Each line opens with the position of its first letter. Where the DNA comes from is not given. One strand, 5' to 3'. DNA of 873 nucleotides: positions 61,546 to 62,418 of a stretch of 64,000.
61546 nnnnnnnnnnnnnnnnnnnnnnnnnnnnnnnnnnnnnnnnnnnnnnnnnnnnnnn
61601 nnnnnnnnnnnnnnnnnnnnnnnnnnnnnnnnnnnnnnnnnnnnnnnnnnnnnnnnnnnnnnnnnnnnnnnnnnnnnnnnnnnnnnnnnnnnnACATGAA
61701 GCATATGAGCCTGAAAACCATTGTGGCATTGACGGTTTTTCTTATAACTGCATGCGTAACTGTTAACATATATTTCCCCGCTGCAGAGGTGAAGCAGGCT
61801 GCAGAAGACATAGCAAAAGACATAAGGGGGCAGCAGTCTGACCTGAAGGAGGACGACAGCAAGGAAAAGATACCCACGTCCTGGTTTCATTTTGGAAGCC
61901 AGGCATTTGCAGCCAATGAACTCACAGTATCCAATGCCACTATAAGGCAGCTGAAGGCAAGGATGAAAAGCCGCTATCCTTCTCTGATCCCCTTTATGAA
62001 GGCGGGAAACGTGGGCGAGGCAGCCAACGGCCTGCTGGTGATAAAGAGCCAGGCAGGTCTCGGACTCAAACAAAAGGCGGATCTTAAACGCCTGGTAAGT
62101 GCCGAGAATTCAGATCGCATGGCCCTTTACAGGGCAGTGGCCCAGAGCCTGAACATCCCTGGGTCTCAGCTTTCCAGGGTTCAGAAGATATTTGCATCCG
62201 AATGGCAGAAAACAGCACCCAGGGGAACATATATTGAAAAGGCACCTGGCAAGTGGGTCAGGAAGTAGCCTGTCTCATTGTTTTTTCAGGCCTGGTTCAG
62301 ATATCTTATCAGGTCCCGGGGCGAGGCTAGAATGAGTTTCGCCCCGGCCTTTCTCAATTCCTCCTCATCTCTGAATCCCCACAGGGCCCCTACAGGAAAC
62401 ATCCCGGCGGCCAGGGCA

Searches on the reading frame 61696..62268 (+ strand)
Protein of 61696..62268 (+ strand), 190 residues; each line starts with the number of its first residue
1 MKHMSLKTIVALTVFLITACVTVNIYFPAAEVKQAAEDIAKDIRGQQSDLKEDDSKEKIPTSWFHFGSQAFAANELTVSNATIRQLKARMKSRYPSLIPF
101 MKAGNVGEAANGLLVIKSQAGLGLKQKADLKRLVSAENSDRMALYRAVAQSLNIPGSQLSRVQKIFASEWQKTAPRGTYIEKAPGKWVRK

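Call 3: search_protein_families(library=pfam, proteins=[window:61696-62268:+], max_evalue=0.01)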
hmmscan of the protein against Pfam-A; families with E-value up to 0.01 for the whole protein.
window:61696-62268:+ (190 aa): 1 family
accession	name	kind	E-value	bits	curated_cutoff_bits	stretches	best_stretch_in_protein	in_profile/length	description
PF07027.17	DUF1318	-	2.4e-16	60.5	27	1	92-190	3-92/92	Protein of unknown function (DUF1318)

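Call 4: search_protein_families(library=ncbifam, proteins=[window:61696-62268:+], max_evalue=0.01)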
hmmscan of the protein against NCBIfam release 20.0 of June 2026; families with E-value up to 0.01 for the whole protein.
window:61696-62268:+ (190 aa): 0 families

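Call 47: search_protein_families(library=pfam, proteins=[window:61696-62268:+], max_evalue=10)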
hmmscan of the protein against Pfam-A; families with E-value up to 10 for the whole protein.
window:61696-62268:+ (190 aa): 2 families
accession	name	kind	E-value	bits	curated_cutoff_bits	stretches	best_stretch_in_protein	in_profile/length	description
PF07027.17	DUF1318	-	2.4e-16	60.5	27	1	92-190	3-92/92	Protein of unknown function (DUF1318)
PF16962.11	ABC_export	-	0.16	10.9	29.7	1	8-76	254-326/531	Putative ABC exporter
